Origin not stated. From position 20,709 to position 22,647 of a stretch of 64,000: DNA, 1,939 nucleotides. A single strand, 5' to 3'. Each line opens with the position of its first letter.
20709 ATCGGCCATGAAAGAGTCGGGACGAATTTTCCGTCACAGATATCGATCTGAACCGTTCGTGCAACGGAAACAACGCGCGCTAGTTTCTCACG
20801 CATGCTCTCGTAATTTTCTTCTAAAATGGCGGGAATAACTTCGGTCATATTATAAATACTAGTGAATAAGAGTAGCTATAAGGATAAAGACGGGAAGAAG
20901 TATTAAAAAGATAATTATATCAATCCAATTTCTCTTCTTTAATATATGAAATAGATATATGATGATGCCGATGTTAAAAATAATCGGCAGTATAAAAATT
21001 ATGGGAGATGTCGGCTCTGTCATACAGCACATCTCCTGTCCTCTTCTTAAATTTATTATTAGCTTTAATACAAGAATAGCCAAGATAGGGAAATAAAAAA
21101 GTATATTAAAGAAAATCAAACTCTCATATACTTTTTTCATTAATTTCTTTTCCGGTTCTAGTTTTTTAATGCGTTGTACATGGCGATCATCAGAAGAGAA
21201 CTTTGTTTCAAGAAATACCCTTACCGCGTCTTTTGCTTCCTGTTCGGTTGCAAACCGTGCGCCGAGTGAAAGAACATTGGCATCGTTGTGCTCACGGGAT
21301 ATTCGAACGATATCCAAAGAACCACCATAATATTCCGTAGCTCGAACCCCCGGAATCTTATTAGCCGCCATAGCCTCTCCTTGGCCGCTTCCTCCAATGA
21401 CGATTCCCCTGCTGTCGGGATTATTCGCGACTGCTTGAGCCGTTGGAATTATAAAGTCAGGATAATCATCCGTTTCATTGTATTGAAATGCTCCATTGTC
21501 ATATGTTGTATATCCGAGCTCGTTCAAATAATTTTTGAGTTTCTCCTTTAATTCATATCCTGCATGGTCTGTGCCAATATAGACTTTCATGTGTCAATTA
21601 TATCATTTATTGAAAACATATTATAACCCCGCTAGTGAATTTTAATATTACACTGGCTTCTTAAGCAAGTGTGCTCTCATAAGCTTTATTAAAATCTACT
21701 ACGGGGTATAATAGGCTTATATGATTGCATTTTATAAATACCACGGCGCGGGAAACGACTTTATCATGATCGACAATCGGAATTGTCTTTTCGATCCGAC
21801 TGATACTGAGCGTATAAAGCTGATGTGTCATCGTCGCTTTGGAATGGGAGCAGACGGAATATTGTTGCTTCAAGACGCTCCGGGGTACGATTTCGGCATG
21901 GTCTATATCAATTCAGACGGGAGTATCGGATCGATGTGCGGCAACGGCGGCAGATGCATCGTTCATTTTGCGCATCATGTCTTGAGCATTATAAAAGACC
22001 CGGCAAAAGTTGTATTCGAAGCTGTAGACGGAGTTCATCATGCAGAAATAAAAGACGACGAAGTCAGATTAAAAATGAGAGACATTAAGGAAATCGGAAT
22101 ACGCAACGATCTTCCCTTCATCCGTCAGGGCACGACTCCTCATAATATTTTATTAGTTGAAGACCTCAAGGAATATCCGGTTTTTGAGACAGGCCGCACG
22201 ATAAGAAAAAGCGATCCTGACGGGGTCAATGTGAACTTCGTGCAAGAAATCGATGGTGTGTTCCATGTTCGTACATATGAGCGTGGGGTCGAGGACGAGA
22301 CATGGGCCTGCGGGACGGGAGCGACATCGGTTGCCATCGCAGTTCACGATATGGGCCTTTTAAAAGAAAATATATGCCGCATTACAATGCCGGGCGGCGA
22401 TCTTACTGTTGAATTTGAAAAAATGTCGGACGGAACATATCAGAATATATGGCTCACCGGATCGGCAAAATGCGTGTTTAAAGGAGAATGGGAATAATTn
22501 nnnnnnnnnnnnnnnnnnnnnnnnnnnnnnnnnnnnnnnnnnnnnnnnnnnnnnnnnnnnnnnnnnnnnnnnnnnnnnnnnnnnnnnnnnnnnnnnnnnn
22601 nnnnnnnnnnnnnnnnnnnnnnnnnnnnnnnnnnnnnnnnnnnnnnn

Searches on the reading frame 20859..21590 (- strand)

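Call 76: search_protein_families(library=pfam, proteins=[window:20859-21590:-], max_evalue=0.001)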
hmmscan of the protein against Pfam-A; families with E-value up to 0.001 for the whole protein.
window:20859-21590:- (243 aa): 1 family
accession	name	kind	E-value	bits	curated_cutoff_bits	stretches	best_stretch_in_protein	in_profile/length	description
PF02502.23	LacAB_rpiB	-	1.1e-42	145.7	24.7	1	3-144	1-138/138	Ribose/Galactose Isomerase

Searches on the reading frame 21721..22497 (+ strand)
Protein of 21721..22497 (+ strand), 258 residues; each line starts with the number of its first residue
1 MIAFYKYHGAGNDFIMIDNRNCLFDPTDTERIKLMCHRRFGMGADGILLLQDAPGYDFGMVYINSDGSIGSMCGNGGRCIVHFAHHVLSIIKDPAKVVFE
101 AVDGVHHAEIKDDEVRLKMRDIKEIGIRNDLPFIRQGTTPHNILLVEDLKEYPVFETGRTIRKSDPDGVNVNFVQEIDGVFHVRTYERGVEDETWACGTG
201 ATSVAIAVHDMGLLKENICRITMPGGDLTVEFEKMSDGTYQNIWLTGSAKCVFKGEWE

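Call 76: search_protein_families(library=pfam, proteins=[window:21721-22497:+], max_evalue=0.001)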
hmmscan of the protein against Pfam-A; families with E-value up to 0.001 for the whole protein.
window:21721-22497:+ (258 aa): 1 family
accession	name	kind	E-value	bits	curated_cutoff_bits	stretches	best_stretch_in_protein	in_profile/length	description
PF01678.24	DAP_epimerase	-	3.2e-40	137.4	34.7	2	4-115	1-109/121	Diaminopimelate epimerase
